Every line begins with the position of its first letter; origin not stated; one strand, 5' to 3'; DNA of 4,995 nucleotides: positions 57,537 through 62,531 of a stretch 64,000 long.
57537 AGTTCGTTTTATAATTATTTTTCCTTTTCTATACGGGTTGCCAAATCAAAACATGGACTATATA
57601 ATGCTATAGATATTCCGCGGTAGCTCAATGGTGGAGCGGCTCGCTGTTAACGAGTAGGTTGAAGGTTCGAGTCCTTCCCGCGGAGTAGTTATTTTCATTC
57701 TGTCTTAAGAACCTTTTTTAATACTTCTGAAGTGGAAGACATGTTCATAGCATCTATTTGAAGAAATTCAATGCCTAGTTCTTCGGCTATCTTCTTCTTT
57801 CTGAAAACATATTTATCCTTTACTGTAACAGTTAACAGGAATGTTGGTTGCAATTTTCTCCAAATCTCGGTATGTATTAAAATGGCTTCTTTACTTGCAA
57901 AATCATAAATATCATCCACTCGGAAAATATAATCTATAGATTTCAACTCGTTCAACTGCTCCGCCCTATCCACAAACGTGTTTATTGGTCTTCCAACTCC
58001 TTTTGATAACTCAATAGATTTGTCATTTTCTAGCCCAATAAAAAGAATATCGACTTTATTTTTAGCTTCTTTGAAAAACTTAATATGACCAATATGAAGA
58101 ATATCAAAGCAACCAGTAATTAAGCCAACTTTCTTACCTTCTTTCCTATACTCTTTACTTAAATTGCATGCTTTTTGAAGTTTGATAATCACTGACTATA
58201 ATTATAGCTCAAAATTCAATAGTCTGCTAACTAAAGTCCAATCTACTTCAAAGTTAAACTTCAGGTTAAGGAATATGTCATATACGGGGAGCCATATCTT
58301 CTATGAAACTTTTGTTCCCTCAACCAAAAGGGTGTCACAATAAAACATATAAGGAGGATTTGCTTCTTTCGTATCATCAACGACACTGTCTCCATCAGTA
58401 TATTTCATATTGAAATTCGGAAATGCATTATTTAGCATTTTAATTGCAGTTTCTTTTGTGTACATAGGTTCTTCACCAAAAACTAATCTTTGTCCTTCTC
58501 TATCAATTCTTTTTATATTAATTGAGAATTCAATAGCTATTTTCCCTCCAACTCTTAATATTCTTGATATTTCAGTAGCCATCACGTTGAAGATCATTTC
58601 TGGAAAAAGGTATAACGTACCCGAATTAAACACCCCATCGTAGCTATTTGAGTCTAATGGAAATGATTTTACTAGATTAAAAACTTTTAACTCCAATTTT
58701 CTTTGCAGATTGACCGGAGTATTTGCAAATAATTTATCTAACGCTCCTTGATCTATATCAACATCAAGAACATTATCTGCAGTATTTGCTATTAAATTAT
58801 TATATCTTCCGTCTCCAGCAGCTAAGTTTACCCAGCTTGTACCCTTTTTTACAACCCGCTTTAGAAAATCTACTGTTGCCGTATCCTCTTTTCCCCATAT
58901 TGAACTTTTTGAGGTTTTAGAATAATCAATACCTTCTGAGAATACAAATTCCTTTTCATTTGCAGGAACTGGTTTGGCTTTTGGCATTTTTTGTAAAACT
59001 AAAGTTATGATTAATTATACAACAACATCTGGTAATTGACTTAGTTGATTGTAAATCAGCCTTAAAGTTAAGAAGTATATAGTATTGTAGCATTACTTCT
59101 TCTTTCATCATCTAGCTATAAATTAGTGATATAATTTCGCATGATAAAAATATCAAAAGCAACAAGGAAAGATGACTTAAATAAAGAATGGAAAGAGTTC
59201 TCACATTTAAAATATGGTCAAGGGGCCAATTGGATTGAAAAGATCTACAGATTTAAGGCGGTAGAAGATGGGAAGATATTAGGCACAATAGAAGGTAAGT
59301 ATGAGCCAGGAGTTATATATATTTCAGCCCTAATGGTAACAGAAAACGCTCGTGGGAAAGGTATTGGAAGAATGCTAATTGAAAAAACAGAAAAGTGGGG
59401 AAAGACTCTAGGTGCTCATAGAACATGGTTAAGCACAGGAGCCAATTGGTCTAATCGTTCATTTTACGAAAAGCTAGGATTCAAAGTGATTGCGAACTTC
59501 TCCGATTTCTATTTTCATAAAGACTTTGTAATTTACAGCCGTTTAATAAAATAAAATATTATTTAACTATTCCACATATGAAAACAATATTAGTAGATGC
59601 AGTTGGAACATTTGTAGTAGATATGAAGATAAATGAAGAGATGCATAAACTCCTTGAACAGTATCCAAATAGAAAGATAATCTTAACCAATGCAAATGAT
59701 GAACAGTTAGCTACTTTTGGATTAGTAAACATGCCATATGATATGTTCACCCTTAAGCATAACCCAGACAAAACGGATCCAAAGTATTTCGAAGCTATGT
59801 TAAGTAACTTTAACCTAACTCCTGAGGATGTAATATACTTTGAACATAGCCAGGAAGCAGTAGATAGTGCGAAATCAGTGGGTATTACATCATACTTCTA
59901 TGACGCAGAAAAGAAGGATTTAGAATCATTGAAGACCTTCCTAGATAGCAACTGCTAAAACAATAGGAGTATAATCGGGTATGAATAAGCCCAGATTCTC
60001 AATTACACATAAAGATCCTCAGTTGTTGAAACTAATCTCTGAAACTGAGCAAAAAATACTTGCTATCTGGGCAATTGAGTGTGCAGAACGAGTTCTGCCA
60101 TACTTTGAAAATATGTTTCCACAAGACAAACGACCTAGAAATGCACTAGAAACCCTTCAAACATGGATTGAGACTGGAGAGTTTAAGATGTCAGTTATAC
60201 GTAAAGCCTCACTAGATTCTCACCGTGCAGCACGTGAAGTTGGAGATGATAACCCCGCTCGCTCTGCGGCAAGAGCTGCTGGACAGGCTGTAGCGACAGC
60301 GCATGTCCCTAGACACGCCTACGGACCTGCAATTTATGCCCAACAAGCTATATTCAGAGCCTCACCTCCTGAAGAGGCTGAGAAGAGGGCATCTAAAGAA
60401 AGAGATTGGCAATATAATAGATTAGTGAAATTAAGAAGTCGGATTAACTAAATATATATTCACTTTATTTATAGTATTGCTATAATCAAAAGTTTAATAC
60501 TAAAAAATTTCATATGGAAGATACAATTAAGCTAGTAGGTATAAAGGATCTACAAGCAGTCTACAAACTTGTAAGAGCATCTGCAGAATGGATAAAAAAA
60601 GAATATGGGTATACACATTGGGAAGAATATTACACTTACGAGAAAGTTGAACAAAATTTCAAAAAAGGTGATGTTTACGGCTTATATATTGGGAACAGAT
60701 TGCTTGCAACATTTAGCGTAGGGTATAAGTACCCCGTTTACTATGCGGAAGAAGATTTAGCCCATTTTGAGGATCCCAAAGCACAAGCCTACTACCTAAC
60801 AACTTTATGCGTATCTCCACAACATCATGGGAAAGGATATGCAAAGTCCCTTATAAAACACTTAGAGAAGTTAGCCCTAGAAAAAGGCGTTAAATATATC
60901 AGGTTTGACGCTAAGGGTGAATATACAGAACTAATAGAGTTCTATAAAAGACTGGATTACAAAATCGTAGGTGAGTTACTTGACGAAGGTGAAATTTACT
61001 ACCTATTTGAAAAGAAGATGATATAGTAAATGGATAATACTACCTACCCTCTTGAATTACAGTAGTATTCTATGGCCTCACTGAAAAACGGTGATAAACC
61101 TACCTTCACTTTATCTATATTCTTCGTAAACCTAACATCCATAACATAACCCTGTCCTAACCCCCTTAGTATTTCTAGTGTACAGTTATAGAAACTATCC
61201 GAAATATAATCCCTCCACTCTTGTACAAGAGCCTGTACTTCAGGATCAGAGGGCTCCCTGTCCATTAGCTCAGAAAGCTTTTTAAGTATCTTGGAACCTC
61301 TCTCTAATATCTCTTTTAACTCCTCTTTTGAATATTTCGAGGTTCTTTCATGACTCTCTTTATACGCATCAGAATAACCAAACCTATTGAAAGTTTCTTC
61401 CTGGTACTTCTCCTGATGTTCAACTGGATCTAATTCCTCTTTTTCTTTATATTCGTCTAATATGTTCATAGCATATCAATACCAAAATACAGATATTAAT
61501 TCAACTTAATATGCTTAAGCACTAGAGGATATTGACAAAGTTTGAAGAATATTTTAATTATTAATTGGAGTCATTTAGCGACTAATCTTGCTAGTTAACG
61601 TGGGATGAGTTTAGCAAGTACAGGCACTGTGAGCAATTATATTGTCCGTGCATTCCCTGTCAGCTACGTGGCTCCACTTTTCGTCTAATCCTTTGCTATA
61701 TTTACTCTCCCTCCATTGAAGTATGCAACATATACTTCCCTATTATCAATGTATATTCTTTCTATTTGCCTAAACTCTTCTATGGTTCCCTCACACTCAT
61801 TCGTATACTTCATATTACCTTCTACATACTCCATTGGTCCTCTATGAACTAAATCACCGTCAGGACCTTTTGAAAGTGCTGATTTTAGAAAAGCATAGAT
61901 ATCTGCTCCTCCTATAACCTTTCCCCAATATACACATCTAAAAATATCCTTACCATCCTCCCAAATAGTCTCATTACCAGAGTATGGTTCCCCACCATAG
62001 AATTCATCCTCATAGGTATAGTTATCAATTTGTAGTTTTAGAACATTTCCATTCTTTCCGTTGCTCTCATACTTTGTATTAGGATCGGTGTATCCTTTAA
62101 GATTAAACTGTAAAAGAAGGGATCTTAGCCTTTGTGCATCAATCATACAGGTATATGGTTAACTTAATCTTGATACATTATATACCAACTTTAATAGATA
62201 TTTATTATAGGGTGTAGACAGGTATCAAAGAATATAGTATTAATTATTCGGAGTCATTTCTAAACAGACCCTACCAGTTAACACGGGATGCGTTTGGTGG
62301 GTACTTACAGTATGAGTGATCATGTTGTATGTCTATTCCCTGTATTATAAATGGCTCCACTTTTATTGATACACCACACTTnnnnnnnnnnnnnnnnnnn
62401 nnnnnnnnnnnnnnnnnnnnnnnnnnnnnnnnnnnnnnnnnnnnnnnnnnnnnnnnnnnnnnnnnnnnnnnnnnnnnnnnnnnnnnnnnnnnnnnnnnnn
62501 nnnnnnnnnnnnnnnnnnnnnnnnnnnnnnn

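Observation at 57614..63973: Accessory island of small detox/modification genes downstream of tRNA-Asn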

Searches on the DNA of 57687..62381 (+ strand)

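Call 69: search_dna_similar(query=window:57687-62381:+, collection=phages, mode=distant, max_rows=8)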
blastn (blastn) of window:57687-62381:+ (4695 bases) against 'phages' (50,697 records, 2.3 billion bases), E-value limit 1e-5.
No match.

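Call 70: search_dna_similar(query=window:57687-62381:+, collection=plasmids, mode=distant, max_rows=8)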
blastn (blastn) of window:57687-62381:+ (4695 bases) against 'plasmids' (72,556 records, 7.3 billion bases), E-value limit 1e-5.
No match.
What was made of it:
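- There is no similarity to phages or plasmids (calls 69, 70).
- Tried and rejected: Phage and plasmid blastn gave none (calls 69, 70).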

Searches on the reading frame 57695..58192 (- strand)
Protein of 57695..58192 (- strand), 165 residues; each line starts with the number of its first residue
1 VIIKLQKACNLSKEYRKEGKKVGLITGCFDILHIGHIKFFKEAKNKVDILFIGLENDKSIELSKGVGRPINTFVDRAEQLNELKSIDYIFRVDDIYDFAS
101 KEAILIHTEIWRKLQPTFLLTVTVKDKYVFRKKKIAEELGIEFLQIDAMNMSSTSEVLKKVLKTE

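Call 4: search_protein_families(library=pfam, proteins=[window:57695-58192:-], max_evalue=0.01)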
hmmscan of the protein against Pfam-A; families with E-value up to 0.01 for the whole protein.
window:57695-58192:- (165 aa): 1 family
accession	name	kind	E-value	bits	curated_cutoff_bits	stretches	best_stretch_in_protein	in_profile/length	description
PF01467.32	CTP_transf_like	-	3.6e-13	50.3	21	1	25-117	2-82/133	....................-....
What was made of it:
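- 57695..58192 (-): Cytidylyl/adenylyltransferase-like gene (RfaE domain II-like), variable content. Pfam CTP_transf_like 50 bits (call 4).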

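Call 53: search_protein_families(library=ncbifam, proteins=[window:57695-58192:-], max_evalue=0.001)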
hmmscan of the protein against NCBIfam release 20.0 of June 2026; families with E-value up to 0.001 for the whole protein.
window:57695-58192:- (165 aa): 11 families
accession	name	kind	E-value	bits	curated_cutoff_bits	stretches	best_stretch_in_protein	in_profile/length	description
TIGR02199.1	rfaE_dom_II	equivalog_domain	8.7e-25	87.2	181.5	1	12-162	3-143/144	D-glycero-beta-D-manno-heptose 1-phosphate adenylyltransferase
NF008454.0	PRK11316.1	equivalog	4e-18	65.3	521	1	9-92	329-412/475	bifunctional D-glycero-beta-D-manno-heptose-7-phosphate kinase/D-glycero-beta-D-manno-heptose 1-phosphate adenylyltransferase HldE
TIGR00125.1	cyt_tran_rel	domain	2e-11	43.9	27.7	1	22-84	1-60/65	adenylyltransferase/cytidyltransferase family protein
NF001985.0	PRK00777.1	subfamily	1.2e-07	32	104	1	24-83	8-65/157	pantetheine-phosphate adenylyltransferase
NF005988.0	PRK08099.1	equivalog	5.9e-07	28.9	201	1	11-148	55-194/411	multifunctional transcriptional regulator/nicotinamide-nucleotide adenylyltransferase/ribosylnicotinamide kinase NadR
TIGR01518.1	g3p_cytidyltrns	equivalog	1.1e-06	28.8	165.4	1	24-98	2-71/125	glycerol-3-phosphate cytidylyltransferase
NF045965.1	RibF_rel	equivalog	4.3e-05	23.1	200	1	20-93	12-90/279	FAD synthase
NF004162.0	PRK05627.1-5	equivalog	6.5e-05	22.5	241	1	23-102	16-96/304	bifunctional riboflavin kinase/FAD synthetase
NF005518.0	PRK07143.1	equivalog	0.00015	21.3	232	1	20-92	15-87/281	hypothetical protein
NF041124.1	CoaD_Thcocales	equivalog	0.00034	20.6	290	1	18-83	3-66/156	phosphopantetheine adenylyltransferase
NF000840.1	PRK00071.1-3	equivalog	0.00034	20.1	150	0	18-49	4-35/201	nicotinate-nucleotide adenylyltransferase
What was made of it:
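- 57695..58192 (-): TIGR02199 scores 87 bits, below its 181-bit cut-off (call 53).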

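Call 54: search_protein_families(library=padloc, proteins=[window:57695-58192:-], max_evalue=0.001)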
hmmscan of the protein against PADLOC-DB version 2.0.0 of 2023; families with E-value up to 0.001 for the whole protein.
window:57695-58192:- (165 aa): 0 families

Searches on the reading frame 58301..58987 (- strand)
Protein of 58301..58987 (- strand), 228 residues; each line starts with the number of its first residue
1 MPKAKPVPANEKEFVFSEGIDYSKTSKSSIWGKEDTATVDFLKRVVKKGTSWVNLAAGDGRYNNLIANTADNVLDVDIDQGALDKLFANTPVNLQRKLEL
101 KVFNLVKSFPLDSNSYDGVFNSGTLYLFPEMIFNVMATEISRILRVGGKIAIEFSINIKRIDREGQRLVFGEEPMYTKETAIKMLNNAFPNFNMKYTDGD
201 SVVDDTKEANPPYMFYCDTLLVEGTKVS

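Call 4: search_protein_families(library=pfam, proteins=[window:58301-58987:-], max_evalue=0.01)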
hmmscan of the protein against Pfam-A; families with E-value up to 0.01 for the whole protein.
window:58301-58987:- (228 aa): 2 families
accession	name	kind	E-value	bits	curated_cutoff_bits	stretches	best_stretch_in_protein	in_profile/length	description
PF08241.18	Methyltransf_11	-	6.8e-08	33.5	21.2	1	54-152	2-95/95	Methyltransferase domain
PF13649.12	Methyltransf_25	-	2e-05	25.6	27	1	55-148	4-97/97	Methyltransferase domain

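Call 30: find_encoding_contigs(protein=window:58301-58987:-, flank=10000, max_places=8)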
Protein window:58301-58987:- (228 aa): 1 contig read that carries it; 1 place shown.
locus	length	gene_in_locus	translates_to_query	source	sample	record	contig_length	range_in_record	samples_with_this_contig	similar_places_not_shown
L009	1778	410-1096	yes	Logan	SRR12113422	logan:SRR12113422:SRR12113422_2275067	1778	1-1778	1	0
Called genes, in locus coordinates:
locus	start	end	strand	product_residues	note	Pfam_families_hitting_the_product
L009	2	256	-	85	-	?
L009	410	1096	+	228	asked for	PF08241:Methyltransf_11, PF13649:Methyltransf_25 (faint)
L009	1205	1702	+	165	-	PF01467:CTP_transf_like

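Call 53: search_protein_families(library=ncbifam, proteins=[window:58301-58987:-], max_evalue=0.001)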
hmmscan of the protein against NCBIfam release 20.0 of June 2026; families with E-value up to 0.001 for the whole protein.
window:58301-58987:- (228 aa): 0 families

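Call 54: search_protein_families(library=padloc, proteins=[window:58301-58987:-], max_evalue=0.001)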
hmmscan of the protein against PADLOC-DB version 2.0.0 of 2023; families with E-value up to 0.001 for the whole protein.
window:58301-58987:- (228 aa): 0 families

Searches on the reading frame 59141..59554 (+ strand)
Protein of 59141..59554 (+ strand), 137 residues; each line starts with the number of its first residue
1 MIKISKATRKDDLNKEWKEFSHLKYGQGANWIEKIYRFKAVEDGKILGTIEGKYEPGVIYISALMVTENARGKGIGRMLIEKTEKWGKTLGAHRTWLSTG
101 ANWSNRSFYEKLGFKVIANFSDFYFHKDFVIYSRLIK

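Call 4: search_protein_families(library=pfam, proteins=[window:59141-59554:+], max_evalue=0.01)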
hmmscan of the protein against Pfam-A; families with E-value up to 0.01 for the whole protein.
window:59141-59554:+ (137 aa): 7 families
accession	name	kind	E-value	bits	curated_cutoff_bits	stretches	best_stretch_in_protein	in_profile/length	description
PF00583.31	Acetyltransf_1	-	6e-17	62.4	20.7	1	36-114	34-116/116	Acetyltransferase (GNAT) family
PF13508.13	Acetyltransf_7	-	9.5e-14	52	27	1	40-116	8-84/84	Acetyltransferase (GNAT) domain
PF13673.13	Acetyltransf_10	-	1e-11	45.4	23.6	1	34-118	30-111/128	Acetyltransferase (GNAT) domain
PF08445.16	FR47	-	3.7e-07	30.5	22.1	1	60-118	23-81/86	FR47-like protein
PF24553.2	Rv0428c_C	-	3.2e-05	24.1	27.2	1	61-115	162-216/224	Probable histone acetyltransferase Rv0428c C-terminal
PF13420.13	Acetyltransf_4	-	0.0022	18.5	24.3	1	3-127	11-147/155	Acetyltransferase (GNAT) domain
PF12568.14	PanZ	-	0.0029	17.5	22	1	11-87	16-90/128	Acetyltransferase (GNAT) domain, PanZ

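Call 53: search_protein_families(library=ncbifam, proteins=[window:59141-59554:+], max_evalue=0.001)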
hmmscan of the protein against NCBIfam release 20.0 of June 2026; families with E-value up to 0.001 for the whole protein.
window:59141-59554:+ (137 aa): 11 families
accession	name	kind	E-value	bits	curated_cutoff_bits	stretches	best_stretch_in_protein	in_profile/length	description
TIGR01575.1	rimI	equivalog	3.8e-08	33.5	86.4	1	40-126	37-124/132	ribosomal protein S18-alanine N-acetyltransferase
NF002959.0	PRK03624.1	equivalog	5.5e-08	32.6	124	1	38-116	52-131/147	GNAT family acetyltransferase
NF049894.1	CG3035_N_ac_Glu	equivalog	1.7e-07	30.8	280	1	61-115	235-290/300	N-acetylglutamate synthase, CG3035 family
NF043067.1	AAC_6p_group_E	equivalog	5.6e-07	29.5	140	1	50-116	62-129/140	aminoglycoside 6'-N-acetyltransferase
NF005840.0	PRK07757.1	equivalog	5.5e-06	26.4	154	1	60-118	68-122/153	N-acetyltransferase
NF000360.1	sat4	exception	7.9e-06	26.1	380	1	10-118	51-157/180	streptothricin N-acetyltransferase Sat4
NF040501.1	resist_ArsN2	equivalog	8.5e-06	25.4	125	1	43-118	33-105/133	arsenic resistance N-acetyltransferase ArsN2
NF007807.0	PRK10514.1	equivalog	4.2e-05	23.5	134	1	61-118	73-126/147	acetyltransferase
NF000487.1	stat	exception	0.00043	19.8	420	1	61-123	107-170/189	streptothricin N-acetyltransferase STAT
NF033213.1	matur_PanM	equivalog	0.00056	19.7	68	1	9-88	15-92/130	aspartate 1-decarboxylase autocleavage activator PanM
NF040503.1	resist_ArsN1a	equivalog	0.00069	19.4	170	1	63-118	81-137/159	arsinothricin resistance N-acetyltransferase ArsN1 family A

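Call 54: search_protein_families(library=padloc, proteins=[window:59141-59554:+], max_evalue=0.001)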
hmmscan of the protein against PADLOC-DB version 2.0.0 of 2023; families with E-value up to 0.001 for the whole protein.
window:59141-59554:+ (137 aa): 0 families

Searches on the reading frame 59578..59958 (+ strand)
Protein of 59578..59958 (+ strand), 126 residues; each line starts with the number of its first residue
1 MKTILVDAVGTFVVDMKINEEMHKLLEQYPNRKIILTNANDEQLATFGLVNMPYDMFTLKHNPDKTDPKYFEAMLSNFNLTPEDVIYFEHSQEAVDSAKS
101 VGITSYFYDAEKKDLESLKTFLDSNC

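Call 4: search_protein_families(library=pfam, proteins=[window:59578-59958:+], max_evalue=0.01)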
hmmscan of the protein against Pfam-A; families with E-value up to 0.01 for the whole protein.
window:59578-59958:+ (126 aa): 1 family
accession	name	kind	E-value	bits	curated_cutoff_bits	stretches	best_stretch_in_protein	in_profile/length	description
PF13419.12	HAD_2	-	0.00072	20.2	23.8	1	64-105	134-175/178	Haloacid dehalogenase-like hydrolase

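Call 53: search_protein_families(library=ncbifam, proteins=[window:59578-59958:+], max_evalue=0.001)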
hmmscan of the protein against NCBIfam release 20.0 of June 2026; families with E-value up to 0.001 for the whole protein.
window:59578-59958:+ (126 aa): 4 families
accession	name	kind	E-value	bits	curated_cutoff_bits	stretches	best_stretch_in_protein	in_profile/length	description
TIGR01509.1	HAD-SF-IA-v3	subfamily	6.6e-09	36.1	29.4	1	17-107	65-153/154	HAD-IA family hydrolase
TIGR02247.1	HAD-1A3-hyp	subfamily_domain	3.2e-06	27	125.4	1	64-122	151-209/211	epoxide hydrolase N-terminal domain-like phosphatase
TIGR01993.1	Pyr-5-nucltdase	equivalog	1.8e-05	24.6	142.9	1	16-104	83-179/183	pyrimidine 5'-nucleotidase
NF006991.0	PRK09456.1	equivalog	4.5e-05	23.2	295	1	20-107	91-183/199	glucose-1-phosphatase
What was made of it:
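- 59578..59958 (+): Mini-HAD hydrolase: the only protein gene of the interval with an orthologue in another lineage's interval. NCBIfam HAD-IA 36 bits, above its cut-off (call 53).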

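Call 54: search_protein_families(library=padloc, proteins=[window:59578-59958:+], max_evalue=0.001)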
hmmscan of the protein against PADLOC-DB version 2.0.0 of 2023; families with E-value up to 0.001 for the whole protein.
window:59578-59958:+ (126 aa): 0 families
